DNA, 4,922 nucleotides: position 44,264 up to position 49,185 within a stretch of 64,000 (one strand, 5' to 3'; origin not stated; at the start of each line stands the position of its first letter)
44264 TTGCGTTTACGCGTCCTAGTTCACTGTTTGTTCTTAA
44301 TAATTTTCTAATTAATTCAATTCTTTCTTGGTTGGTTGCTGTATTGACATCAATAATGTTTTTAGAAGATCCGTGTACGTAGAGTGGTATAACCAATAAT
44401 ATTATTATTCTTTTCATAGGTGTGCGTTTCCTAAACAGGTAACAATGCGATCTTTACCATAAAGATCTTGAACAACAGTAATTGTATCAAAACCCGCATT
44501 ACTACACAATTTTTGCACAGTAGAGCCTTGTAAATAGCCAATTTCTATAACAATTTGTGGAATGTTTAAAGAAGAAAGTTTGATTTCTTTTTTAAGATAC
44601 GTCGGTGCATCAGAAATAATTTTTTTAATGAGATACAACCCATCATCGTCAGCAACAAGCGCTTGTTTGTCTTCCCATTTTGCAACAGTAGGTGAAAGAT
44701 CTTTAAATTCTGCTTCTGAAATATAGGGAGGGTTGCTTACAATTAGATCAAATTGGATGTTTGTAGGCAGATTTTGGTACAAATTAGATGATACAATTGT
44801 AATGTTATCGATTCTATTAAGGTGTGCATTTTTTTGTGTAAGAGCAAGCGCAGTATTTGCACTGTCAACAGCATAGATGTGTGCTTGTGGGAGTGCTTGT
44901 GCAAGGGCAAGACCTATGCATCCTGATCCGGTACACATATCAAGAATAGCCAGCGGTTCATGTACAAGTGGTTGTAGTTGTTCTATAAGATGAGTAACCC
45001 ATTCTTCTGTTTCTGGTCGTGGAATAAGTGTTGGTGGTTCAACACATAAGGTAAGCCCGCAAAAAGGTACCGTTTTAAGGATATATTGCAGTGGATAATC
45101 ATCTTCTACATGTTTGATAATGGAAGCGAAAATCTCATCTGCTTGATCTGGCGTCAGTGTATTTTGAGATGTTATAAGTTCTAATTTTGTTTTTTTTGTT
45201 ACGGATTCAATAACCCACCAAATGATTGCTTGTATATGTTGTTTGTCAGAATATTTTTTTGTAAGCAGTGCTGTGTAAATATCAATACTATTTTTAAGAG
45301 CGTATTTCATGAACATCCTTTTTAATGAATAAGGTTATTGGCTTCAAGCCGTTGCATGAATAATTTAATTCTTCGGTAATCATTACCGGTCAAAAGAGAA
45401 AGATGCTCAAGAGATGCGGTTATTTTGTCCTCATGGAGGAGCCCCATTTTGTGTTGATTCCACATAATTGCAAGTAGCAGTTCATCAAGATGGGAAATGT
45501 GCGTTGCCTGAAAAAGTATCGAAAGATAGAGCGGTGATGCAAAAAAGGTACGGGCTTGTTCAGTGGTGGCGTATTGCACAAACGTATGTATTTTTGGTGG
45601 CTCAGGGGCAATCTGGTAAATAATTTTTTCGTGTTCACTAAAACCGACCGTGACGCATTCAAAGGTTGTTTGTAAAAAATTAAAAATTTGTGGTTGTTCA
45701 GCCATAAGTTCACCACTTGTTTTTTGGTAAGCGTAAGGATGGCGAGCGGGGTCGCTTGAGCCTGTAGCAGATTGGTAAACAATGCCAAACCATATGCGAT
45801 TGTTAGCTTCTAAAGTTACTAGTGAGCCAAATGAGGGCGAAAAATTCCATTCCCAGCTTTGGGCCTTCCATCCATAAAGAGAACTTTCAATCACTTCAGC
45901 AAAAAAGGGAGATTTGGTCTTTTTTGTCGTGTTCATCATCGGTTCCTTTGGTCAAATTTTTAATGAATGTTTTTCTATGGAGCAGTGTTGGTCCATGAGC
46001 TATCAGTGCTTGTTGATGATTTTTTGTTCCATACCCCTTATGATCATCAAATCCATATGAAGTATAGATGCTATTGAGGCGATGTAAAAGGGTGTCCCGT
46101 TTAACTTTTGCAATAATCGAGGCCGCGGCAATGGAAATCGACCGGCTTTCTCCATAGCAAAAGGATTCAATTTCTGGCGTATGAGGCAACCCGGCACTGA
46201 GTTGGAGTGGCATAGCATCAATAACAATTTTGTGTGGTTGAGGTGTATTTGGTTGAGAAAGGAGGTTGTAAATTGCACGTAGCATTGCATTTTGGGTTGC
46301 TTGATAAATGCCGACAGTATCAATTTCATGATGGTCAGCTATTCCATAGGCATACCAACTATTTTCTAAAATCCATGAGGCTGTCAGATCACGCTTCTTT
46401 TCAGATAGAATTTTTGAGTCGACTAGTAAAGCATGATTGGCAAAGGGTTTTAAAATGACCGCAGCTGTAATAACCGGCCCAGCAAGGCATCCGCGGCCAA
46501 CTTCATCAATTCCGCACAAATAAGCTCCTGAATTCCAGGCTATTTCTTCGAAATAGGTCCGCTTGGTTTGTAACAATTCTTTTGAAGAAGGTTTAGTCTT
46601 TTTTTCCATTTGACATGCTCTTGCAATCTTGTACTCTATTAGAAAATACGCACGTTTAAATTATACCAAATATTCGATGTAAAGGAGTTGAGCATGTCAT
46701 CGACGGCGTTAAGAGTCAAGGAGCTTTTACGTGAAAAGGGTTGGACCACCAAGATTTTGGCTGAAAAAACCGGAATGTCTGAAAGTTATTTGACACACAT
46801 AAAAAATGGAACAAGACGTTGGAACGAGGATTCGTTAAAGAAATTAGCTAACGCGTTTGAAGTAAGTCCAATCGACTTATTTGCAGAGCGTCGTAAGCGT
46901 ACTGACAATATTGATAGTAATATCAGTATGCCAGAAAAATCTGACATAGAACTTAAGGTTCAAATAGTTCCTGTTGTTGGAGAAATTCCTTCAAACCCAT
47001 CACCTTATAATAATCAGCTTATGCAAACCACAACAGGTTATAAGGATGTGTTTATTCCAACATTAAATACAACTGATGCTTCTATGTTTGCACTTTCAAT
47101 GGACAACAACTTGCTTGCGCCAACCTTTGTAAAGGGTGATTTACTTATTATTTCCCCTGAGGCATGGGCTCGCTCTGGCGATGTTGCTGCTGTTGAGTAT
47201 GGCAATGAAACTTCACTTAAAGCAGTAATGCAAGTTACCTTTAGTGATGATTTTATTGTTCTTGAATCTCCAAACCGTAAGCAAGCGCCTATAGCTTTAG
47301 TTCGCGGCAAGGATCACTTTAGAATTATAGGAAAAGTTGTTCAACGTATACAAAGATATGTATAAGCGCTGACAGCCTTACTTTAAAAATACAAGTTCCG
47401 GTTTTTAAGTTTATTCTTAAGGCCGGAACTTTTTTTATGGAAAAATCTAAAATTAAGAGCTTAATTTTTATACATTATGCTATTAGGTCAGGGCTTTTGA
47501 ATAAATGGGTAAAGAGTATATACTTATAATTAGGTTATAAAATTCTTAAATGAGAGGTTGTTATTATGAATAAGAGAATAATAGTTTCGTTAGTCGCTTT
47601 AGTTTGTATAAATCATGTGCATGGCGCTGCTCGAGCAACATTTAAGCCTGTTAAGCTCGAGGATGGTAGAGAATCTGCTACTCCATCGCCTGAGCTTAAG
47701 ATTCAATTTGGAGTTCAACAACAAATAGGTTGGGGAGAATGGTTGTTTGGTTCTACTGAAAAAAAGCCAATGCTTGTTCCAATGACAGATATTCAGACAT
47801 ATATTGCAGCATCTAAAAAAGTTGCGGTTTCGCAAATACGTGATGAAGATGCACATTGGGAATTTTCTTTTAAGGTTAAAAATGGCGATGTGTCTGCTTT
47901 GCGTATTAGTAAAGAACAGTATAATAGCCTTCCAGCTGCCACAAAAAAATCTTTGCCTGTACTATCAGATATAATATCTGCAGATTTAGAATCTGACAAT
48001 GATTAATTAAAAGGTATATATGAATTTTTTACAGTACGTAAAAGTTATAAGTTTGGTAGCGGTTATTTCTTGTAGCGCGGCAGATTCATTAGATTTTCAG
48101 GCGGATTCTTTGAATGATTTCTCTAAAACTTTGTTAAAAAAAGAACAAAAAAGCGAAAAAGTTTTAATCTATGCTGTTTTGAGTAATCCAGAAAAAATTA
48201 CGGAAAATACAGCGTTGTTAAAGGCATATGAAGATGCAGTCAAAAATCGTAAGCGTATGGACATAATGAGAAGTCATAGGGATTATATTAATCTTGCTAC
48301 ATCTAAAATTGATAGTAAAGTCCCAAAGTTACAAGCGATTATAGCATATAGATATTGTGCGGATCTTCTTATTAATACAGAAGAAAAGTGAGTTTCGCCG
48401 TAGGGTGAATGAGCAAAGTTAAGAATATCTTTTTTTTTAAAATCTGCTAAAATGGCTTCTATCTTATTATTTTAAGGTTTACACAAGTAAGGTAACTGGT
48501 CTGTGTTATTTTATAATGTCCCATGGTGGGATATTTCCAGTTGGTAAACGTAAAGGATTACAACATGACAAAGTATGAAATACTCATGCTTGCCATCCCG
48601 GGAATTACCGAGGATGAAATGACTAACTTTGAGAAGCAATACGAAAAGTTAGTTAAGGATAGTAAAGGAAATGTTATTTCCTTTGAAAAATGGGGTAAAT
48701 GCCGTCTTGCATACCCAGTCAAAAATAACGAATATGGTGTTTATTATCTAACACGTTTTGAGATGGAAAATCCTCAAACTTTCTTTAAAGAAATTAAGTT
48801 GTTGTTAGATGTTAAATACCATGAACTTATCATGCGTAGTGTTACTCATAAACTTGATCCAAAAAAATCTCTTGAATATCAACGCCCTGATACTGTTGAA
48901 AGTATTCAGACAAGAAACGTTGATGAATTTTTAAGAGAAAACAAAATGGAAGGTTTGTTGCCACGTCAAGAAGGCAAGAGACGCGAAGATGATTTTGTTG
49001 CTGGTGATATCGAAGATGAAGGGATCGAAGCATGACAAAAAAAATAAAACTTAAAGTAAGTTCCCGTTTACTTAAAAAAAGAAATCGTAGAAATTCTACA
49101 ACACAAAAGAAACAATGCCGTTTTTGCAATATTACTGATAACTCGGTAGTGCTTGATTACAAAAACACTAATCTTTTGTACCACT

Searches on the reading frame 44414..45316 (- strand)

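Call 6: search_protein_families(library=pfam, proteins=[window:44414-45316:-], max_evalue=0.01)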
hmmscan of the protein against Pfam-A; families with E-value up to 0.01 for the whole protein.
window:44414-45316:- (300 aa): 18 families
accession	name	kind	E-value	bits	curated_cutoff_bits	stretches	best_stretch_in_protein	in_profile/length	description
PF05175.20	MTS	-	1.2e-16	61.2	23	1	112-203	25-113/170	Methyltransferase small domain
PF06325.19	PrmA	-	8.3e-11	42.3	22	1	111-195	152-233/296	Ribosomal protein L11 methyltransferase (PrmA)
PF13649.12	Methyltransf_25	-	6e-09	36.9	27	1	124-202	1-80/97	Methyltransferase domain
PF13847.12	Methyltransf_31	-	1.3e-08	35.1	27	1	122-234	5-113/145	Methyltransferase domain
PF02475.24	TRM5-TYW2_MTfase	-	3.9e-07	30.6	28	1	116-200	32-116/164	TRM5/TYW2 methyltransferase domain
PF03602.21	Cons_hypoth95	-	4e-07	30.3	24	1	100-215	22-142/182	Conserved hypothetical protein 95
PF02384.22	N6_Mtase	-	2.3e-06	27.6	20.4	1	119-205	45-142/311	N-6 DNA Methylase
PF17827.6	PrmC_N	-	3e-06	28.1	23.4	1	15-80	7-70/71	PrmC N-terminal domain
PF01170.24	UPF0020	-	3.5e-06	27.3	22.3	1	140-199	72-132/197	RMKL-like, methyltransferase domain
PF10294.15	Methyltransf_16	-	2.2e-05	24.7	21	1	112-213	38-145/174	Lysine methyltransferase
PF02527.21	GidB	-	6.8e-05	22.7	27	1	106-194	31-121/184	rRNA small subunit methyltransferase G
PF08242.18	Methyltransf_12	-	9e-05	23.6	30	1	125-195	1-72/98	Methyltransferase domain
PF07669.17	Eco57I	-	0.00022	21.8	25.3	1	184-207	70-93/171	Eco57I restriction-modification methylase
PF09445.16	Methyltransf_15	-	0.00037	20.6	22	1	124-197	4-80/165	RNA cap guanine-N2 methyltransferase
PF02390.23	Methyltransf_4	-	0.00067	19.6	24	1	124-187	5-68/173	Putative methyltransferase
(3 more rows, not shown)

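Call 7: search_protein_families(library=ncbifam, proteins=[window:44414-45316:-], max_evalue=0.01)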
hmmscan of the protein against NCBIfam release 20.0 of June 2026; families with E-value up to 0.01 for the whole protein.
window:44414-45316:- (300 aa): 41 families (the best 25 are shown)
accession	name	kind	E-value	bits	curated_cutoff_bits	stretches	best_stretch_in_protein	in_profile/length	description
TIGR03534.1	RF_mod_PrmC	equivalog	3.5e-70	236.4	199.1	1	34-292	4-252/253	peptide chain release factor N(5)-glutamine methyltransferase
TIGR00536.1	hemK_fam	subfamily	6.5e-66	222.3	115.5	1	15-295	12-281/286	HemK family protein methyltransferase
TIGR03533.1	L3_gln_methyl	equivalog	2.4e-45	155.1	229.7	1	31-244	33-244/284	50S ribosomal protein L3 N(5)-glutamine methyltransferase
NF002421.0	PRK01544.1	equivalog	1.4e-29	103.2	567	1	122-293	140-303/524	bifunctional peptide chain release factor N(5)-glutamine methyltransferase PrmC/tRNA (guanosine(46)-N7)-methyltransferase TrmB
TIGR03704.1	PrmC_rel_meth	equivalog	3e-24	85.8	248.8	1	62-279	29-236/251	putative protein N(5)-glutamine methyltransferase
NF011529.0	PRK14968.1-3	equivalog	6.6e-19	68.1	162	1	119-245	33-150/198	putative methyltransferase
TIGR00537.1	hemK_rel_arch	hypoth_equivalog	5.1e-11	42.6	87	1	120-245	19-134/179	HemK2/MTQ2 family protein methyltransferase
NF011530.0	PRK14968.1-4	equivalog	9.7e-10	38.1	243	1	112-283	31-182/202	putative methyltransferase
NF047853.1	tRm6a37MtseTrmN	equivalog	3e-09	37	350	1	120-202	43-128/244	tRNA(1)(Val) (adenine(37)-N(6))-methyltransferase TrmN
NF007023.0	PRK09489.1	equivalog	3.2e-09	36.4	295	1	123-199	199-272/342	16S rRNA (guanine(1207)-N(2))-methyltransferase RsmC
NF001785.0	PRK00517.2-2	equivalog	1.3e-08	34.4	188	1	110-195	135-218/282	50S ribosomal protein L11 methyltransferase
NF053718.1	23SC1962Mtase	equivalog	1.5e-08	33.8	575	1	124-202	214-294/383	23S rRNA (cytosine(1962)-C(5))-methyltransferase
TIGR02072.1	BioC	equivalog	1.9e-08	34.4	184.95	1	108-195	21-104/244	malonyl-ACP O-methyltransferase BioC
TIGR02469.1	CbiT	equivalog_domain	3.4e-08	33.8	78.3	1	113-182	14-80/124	precorrin-6Y C5,15-methyltransferase (decarboxylating) subunit CbiT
TIGR00406.1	prmA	equivalog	4.2e-08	33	183.15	1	111-195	150-232/288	50S ribosomal protein L11 methyltransferase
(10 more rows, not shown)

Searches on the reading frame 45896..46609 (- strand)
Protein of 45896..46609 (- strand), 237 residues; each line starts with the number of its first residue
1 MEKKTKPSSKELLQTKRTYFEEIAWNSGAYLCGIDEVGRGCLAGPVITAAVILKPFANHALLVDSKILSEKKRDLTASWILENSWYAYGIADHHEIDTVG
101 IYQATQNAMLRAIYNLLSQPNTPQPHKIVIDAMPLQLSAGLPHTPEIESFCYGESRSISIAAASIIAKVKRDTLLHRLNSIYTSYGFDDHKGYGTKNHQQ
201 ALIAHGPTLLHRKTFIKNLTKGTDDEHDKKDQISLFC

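Call 72: search_protein_families(library=pfam, proteins=[window:45896-46609:-], max_evalue=0.001)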
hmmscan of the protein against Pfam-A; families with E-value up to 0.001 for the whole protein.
window:45896-46609:- (237 aa): 1 family
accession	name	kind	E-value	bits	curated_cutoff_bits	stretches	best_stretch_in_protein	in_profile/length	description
PF01351.25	RNase_HII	-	1.3e-28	100.7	25.8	1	32-216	1-197/199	Ribonuclease HII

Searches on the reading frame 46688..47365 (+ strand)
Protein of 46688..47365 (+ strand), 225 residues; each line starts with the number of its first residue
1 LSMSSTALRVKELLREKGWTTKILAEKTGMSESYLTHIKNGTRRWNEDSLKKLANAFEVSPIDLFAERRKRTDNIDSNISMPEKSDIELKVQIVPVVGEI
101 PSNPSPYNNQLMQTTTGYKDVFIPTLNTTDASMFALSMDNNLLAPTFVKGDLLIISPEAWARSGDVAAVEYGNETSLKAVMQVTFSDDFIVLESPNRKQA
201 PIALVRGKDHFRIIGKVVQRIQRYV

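Call 72: search_protein_families(library=pfam, proteins=[window:46688-47365:+], max_evalue=0.001)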
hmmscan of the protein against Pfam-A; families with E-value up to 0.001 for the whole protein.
window:46688-47365:+ (225 aa): 5 families
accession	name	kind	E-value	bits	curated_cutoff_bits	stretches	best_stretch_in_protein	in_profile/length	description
PF00717.28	Peptidase_S24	-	2.1e-11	44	23.3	1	124-218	26-116/116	Peptidase S24-like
PF13443.12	HTH_26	-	5.7e-10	39.7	22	1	10-65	2-58/63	Cro/C1-type HTH DNA-binding domain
PF01381.28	HTH_3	-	1.6e-09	38.1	23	1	10-63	1-54/55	Helix-turn-helix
PF12844.13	HTH_19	-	7.8e-09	35.8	30.2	1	9-65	3-59/64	Helix-turn-helix domain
PF13560.12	HTH_31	-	1.5e-05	25.6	27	1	9-61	5-58/64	Helix-turn-helix domain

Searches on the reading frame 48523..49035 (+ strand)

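Call 72: search_protein_families(library=pfam, proteins=[window:48523-49035:+], max_evalue=0.001)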
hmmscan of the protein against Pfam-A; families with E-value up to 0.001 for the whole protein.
window:48523-49035:+ (170 aa): 1 family
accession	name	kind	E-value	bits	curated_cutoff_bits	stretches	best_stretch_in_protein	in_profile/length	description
PF01250.22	Ribosomal_S6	-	9.9e-16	58.2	27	1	17-108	1-88/90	Ribosomal protein S6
